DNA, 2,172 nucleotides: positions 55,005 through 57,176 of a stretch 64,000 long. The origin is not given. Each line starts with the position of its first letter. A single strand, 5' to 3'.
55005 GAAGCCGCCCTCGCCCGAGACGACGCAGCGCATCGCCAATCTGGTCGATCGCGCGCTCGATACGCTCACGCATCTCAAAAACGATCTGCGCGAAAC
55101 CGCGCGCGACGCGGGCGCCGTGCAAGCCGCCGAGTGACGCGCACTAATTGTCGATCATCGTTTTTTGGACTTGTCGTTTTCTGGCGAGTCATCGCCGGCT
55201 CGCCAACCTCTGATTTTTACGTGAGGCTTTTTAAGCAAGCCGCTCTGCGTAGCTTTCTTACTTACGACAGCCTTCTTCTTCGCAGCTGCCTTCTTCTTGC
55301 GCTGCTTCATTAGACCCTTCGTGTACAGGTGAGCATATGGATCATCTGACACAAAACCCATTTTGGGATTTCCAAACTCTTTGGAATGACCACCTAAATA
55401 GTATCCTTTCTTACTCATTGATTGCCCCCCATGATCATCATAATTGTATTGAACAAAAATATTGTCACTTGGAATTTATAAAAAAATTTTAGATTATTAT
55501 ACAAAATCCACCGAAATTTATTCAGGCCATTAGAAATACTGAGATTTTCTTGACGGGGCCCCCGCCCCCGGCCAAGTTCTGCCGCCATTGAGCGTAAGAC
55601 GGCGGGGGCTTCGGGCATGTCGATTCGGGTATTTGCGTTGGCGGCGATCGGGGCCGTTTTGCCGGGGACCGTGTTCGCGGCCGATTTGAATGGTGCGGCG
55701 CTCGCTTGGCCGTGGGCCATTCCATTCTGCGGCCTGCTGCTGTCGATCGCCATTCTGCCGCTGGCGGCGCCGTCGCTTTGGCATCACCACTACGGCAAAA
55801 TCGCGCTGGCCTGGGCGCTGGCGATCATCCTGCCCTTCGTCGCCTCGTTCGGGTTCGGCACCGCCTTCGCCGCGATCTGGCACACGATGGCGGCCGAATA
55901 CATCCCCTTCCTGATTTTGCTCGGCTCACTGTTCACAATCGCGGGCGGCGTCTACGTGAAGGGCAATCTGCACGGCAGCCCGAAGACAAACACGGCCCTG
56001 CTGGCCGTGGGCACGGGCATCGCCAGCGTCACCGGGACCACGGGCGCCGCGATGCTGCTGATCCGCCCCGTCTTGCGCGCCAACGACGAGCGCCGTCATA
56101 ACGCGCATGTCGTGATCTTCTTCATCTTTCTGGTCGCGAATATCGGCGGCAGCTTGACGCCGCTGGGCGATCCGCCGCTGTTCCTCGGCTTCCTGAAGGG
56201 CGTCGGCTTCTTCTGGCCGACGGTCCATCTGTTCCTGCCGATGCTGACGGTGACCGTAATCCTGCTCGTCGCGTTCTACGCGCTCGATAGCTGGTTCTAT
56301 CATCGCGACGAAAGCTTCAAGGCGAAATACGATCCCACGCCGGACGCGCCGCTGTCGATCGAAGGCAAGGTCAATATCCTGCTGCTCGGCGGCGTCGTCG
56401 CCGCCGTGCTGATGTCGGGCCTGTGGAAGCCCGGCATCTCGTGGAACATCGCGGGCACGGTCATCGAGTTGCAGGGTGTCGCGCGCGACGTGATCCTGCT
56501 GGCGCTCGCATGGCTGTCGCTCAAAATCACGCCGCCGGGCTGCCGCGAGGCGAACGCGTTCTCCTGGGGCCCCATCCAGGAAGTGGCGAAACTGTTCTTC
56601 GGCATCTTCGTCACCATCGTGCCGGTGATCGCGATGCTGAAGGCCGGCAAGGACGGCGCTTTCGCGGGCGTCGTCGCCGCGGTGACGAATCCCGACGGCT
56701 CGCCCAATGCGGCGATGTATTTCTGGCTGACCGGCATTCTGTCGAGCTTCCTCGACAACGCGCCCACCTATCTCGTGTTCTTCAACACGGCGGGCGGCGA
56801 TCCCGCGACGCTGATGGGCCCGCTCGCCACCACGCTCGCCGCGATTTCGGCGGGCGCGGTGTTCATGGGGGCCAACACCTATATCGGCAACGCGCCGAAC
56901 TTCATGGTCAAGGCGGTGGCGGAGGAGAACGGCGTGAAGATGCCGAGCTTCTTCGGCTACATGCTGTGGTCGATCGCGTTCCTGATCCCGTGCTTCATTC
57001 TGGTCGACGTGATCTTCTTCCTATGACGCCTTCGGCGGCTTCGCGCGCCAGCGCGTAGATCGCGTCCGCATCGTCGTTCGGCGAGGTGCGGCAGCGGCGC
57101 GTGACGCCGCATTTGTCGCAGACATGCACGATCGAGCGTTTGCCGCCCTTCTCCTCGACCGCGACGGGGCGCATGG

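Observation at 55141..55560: AT-rich islet, roughly 420 bp at about 40% GC in a 66% GC genome, carrying a small Lys-rich ORF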

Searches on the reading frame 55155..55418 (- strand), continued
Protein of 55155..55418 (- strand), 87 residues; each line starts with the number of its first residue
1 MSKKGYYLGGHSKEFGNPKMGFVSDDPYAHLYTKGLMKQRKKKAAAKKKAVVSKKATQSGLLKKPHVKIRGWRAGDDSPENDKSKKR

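Call 75: search_protein_families(library=phrogs, proteins=[L111:9211-10842:-, L111:3300-5639:-, L111:8475-9137:-, L111:7156-7806:-, L111:7821-7979:+, L111:2353-3297:-, L111:11141-12160:-], max_evalue=0.001)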
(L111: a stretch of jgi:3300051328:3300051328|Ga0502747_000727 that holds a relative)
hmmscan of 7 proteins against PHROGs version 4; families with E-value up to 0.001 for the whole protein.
L111:9211-10842:- (543 aa): 7 families
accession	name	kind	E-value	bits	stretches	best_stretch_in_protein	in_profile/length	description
phrog_38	-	head and packaging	7.5e-73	247.4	2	15-353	261-575/760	terminase large subunit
phrog_4758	-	head and packaging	5e-37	128.5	1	21-245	17-234/243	terminase large subunit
phrog_5573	-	head and packaging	2.4e-27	96.9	2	384-513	110-237/250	terminase large subunit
phrog_979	-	head and packaging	3e-14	53.6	1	301-525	409-614/642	terminase large subunit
phrog_12171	-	head and packaging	1.1e-06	29.7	1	426-513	14-98/110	terminase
phrog_9453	-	head and packaging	0.0003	21.4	0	422-516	111-216/233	terminase large subunit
phrog_30251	-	head and packaging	0.00042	19.7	1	63-236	57-226/799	terminase large subunit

L111:3300-5639:- (779 aa): 2 families
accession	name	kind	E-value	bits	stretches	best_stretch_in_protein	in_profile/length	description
phrog_1216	-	head and packaging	1.4e-23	84.3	1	209-724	185-678/714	portal protein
phrog_332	-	connector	4.4e-06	26.3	1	144-690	60-548/560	head-tail adaptor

L111:8475-9137:- (220 aa): 1 family
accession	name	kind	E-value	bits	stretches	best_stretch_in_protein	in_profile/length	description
phrog_13283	-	unknown function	0.00038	21.1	1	159-216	138-197/198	-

L111:7156-7806:- (216 aa): 0 families

L111:7821-7979:+ (52 aa): 0 families

L111:2353-3297:- (314 aa): 0 families

L111:11141-12160:- (339 aa): 0 families

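Call 89: search_solved_structures(query=A6, max_evalue=10)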
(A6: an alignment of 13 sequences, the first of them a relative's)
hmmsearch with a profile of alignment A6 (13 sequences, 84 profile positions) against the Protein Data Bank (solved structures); distinct sequences matched with E-value up to 10: 1.
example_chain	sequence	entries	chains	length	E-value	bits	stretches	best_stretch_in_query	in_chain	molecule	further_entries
8j8p_R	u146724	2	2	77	1.9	12.6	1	25-74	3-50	RTF1-like protein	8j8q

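Call 92: predict_structure(alignment_id=A6)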
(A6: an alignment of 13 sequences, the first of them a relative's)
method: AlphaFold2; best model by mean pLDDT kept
length: 88 residues; sequences in the alignment: 13
mean_pLDDT: 72.4   pTM: 0.41
mean pLDDT of the five models: 72.4, 70.1, 70.0, 69.1, 68.8
residues with pLDDT >= 90: 10; 70-90: 46; 50-70: 21; < 50: 11
segments of 3 or more residues with pLDDT < 50: 14-17
pLDDT, mean of each block of 10 residues (from residue 1): 51 48 64 76 75 89 89 88 70
secondary structure, 60 per line:
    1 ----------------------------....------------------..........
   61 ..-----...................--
elements in order: H29-32 H51-62 H68-86

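Call 95: fold_search(model_id=the predicted structure, library=pdb)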
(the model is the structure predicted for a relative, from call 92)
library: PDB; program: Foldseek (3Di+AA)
matches with E <= 10: 19; with E <= 0.001: 0
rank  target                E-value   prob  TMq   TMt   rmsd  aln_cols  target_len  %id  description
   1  5x8r_w                4.3e+00  0.14  0.29  0.30   7.6        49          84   22  Structure of the 30S small subunit of chloroplast ribosome from spinach (released 2017-06-07)
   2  7o86_B                4.9e+00  0.06  0.20  0.19   8.4        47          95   15  1.73A X-ray crystal structure of the conserved C-terminal (CCT) of human SPAK (released 2021-09-22)
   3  2lru_MODEL_1_A        6.5e+00  0.12  0.26  0.24   6.6        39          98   23  Solution Structure of the WNK1 Autoinhibitory Domain (released 2012-05-23)
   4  7okw_A                6.5e+00  0.06  0.19  0.18   7.7        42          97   19  1.62A X-ray crystal structure of the conserved C-terminal (CCT) of human OSR1 (released 2021-09-22)
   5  3u7i_D                7.0e+00  0.25  0.37  0.16   1.4        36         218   17  The crystal structure of FMN-dependent NADH-azoreductase 1 (GBAA0966) from Bacillus anthracis str. Ames Ancestor (released 2011-11-09)
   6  3u7i_C                7.0e+00  0.25  0.37  0.16   1.5        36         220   17  The crystal structure of FMN-dependent NADH-azoreductase 1 (GBAA0966) from Bacillus anthracis str. Ames Ancestor (released 2011-11-09)
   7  8raj_MODEL_1_A        7.5e+00  0.03  0.20  0.26  13.3        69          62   20  NMR structure of PKS docking domains (released 2024-06-05)
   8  6c48_A                8.1e+00  0.13  0.29  0.31   3.6        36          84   17  Crystal structure of B-Myb-LIN9-LIN52 complex (released 2018-09-19)
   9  7o86_A                8.1e+00  0.05  0.19  0.17   7.1        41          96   17  1.73A X-ray crystal structure of the conserved C-terminal (CCT) of human SPAK (released 2021-09-22)
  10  4m0c_A                8.7e+00  0.18  0.29  0.12   1.0        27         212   18  The crystal structure of a FMN-dependent NADH-azoreductase from Bacillus anthracis str. Ames Ancestor in complex with  (released 2013-08-14)
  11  3u7i_A                8.7e+00  0.18  0.29  0.12   1.0        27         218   18  The crystal structure of FMN-dependent NADH-azoreductase 1 (GBAA0966) from Bacillus anthracis str. Ames Ancestor (released 2011-11-09)
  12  8ynu_A                8.7e+00  0.11  0.22  0.24   0.9        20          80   20  Crystal structure of the myb domain of S.pombe Tbf1 in the P222 space group (released 2025-04-09)
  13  7vrb_A                8.7e+00  0.11  0.20  0.16   1.1        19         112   32  Structure of the Human BRG1/SS18 complex (released 2022-05-25)
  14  7vrb_B                8.7e+00  0.09  0.20  0.16   1.2        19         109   32  Structure of the Human BRG1/SS18 complex (released 2022-05-25)
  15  3j9w_AP               8.7e+00  0.06  0.23  0.23   5.4        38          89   18  Cryo-EM structure of the Bacillus subtilis MifM-stalled ribosome complex (released 2015-04-29)
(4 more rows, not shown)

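Call 96: fold_search(model_id=the predicted structure, library=viral)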
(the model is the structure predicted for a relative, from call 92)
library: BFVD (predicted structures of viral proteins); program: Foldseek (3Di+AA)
matches with E <= 10: 31; with E <= 0.001: 0
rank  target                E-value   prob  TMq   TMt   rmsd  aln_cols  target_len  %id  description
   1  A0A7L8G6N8            8.6e-01  0.16  0.29  0.27  11.9        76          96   18  Uncharacterized protein [Rhizobium phage Paso]
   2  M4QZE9                2.3e+00  0.06  0.22  0.22  14.9        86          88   20  Uncharacterized protein [Tetraselmis viridis virus S1]
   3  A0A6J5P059            4.0e+00  0.08  0.19  0.08  10.8        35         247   26  Virion structural protein [uncultured Caudovirales phage]
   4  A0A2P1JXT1            4.3e+00  0.04  0.25  0.17  20.9       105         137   13  DUF732 domain-containing protein [Rhodococcus phage Finch]
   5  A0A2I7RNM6            4.7e+00  0.06  0.25  0.24  21.7        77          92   10  Uncharacterized protein [Vibrio phage 1.204.O._10N.222.46.F12]
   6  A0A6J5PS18            5.0e+00  0.09  0.33  0.29  19.4        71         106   17  Uncharacterized protein [uncultured Caudovirales phage]
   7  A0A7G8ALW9            5.0e+00  0.08  0.23  0.06  14.8        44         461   20  (no name in the UniProt tables at hand)
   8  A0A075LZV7            5.4e+00  0.07  0.24  0.13  14.6        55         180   22  Uncharacterized protein [Bacillus phage Riley]
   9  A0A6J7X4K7            5.4e+00  0.02  0.21  0.14  13.6        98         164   12  Uncharacterized protein [uncultured Caudovirales phage]
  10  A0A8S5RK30            5.7e+00  0.14  0.34  0.30   7.2        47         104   11  Uncharacterized protein [virus sp. ctBM815]
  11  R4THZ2                5.7e+00  0.05  0.28  0.07  15.7        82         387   10  Uncharacterized protein [Haloarcula californiae tailed virus 1]
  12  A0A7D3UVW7            5.7e+00  0.03  0.22  0.08  13.9        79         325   14  Collagen-like protein [Fadolivirus FV1/VV64]
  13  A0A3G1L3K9            6.6e+00  0.03  0.23  0.20  21.2        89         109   12  Uncharacterized protein [Synechococcus phage S-CBWM1]
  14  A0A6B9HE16            7.1e+00  0.08  0.33  0.06  13.9        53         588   28  Glycoprotein (Fragment) [Groundnut bud necrosis virus]
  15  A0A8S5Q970            7.1e+00  0.04  0.26  0.17  19.2        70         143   18  Helix-turn-helix protein [Siphoviridae sp. cty3u30]
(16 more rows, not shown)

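Call 110: find_related_loci(query=A8, collection=viral_contigs, flank=8000)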
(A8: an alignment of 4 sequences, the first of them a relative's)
Query A8 (82 aa) in viral_contigs; peptide patterns used: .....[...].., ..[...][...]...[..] (x = any residue, [..] = any of these).
85 stretches matched a pattern, but none encodes a relative of the query by tblastn (E <= 1e-3).

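Call 111: find_related_loci(query=A9, collection=viral_contigs, flank=8000)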
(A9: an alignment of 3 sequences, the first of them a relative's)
Query A9 (75 aa) in viral_contigs; peptide patterns used: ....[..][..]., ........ (x = any residue, [..] = any of these).
302 stretches matched a pattern, but none encodes a relative of the query by tblastn (E <= 1e-3).

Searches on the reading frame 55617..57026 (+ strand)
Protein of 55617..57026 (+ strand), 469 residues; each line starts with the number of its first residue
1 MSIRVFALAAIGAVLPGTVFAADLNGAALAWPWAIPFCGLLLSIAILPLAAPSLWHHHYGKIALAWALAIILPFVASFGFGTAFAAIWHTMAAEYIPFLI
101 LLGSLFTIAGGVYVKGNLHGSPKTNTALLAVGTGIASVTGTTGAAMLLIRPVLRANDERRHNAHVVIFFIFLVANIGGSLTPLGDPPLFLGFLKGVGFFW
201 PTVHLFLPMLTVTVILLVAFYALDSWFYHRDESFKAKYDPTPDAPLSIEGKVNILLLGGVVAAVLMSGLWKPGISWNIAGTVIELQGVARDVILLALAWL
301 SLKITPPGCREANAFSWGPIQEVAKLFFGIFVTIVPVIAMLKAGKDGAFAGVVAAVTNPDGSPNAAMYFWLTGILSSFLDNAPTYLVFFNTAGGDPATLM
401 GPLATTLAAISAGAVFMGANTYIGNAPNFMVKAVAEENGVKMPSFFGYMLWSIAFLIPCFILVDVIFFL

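Call 5: search_protein_families(library=pfam, proteins=[window:55617-57026:+], max_evalue=1)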
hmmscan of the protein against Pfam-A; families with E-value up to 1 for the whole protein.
window:55617-57026:+ (469 aa): 2 families
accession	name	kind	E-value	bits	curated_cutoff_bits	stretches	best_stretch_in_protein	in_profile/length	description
PF16980.11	CitMHS_2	-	2.1e-196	653.4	25.7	1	28-468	3-448/448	Putative citrate transport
PF03600.22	CitMHS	-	2.2e-09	37.3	31.9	1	61-394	13-316/336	Citrate transporter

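Call 23: find_related_loci(query=window:55617-57026:+, collection=genome_contigs, flank=6000)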
Query window:55617-57026:+ (469 aa) in genome_contigs; peptide patterns used: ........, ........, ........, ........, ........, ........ (x = any residue, [..] = any of these).
600 stretches matched a pattern (row limit reached: there are more); 597 encode a relative of the query (tblastn E <= 1e-3); the best 80 are kept; 80 distinct loci.
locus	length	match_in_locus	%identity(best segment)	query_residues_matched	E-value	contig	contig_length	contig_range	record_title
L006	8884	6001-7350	68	19-468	0e+0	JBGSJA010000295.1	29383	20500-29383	MAG: Salaquimonas sp. isolate JTS-AC146 k141_432065, whole genome shotgun sequence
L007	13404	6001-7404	64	2-468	0e+0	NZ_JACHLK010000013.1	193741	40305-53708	Acidovorax soli strain S00198 Ga0436330_13, whole genome shotgun sequence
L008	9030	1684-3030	65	21-468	0e+0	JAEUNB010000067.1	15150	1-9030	MAG: Betaproteobacteria bacterium isolate new MAG-162 k141_2618576, whole genome shotgun sequence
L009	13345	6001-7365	63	14-468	0e+0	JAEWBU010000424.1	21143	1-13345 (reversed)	MAG: Proteobacteria bacterium isolate OH_PBB_264 k127_1428535, whole genome shotgun sequence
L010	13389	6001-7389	63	5-469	0e+0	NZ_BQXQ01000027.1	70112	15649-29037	Acidovorax sp. SUPP3334 sequence027, whole genome shotgun sequence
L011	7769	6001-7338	63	21-468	0e+0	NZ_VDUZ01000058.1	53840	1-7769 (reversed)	Vineibacter terrae strain CC-CFT640 contig058, whole genome shotgun sequence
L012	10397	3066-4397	63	24-469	0e+0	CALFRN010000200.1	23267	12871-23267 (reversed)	MAG TPA_asm: uncultured Reyranella sp. isolate ERR2206758_bin.151_CONCOCT_v1.1_MAG genome assembly, contig: ERZ887845.88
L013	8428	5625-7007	62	10-469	0e+0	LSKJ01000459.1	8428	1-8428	Rhodospirillaceae bacterium CCH5-H10 CCH5-H10_contig461, whole genome shotgun sequence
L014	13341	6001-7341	63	21-469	0e+0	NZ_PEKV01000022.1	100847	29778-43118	MAG: Ferrovibrio sp. isolate EaCA-1 564, whole genome shotgun sequence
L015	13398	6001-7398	63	5-468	0e+0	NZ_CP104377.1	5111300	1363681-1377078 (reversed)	Comamonas sp. PR12 chromosome, complete genome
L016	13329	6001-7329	63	24-468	0e+0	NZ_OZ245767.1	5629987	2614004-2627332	MAG: Reyranella sp. isolate d6c96d0b-8d00-4f59-9536-c1456362ed19 chromosome 1, complete sequence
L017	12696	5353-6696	64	22-469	0e+0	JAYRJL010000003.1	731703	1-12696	MAG: Alphaproteobacteria bacterium isolate SZ_szas3bin.18 NODE_10_length_731703_cov_3.87433, whole genome shotgun sequen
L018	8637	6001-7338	64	23-468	0e+0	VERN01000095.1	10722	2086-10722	MAG: Beijerinckiaceae bacterium isolate ZLKRG43 NODE_6643_length_10722_cov_3.032657, whole genome shotgun sequence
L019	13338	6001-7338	63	21-468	0e+0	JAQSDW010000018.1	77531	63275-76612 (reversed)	MAG: Reyranella sp. isolate D1-2020 MAG005 NODE_119_length_77531_cov_9.940033, whole genome shotgun sequence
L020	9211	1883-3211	63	24-468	0e+0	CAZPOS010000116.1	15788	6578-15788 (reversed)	MAG TPA_asm: uncultured Reyranella sp. isolate SRP294416_co1_138 genome assembly, contig: NODE_7628_length_15788_cov_8.0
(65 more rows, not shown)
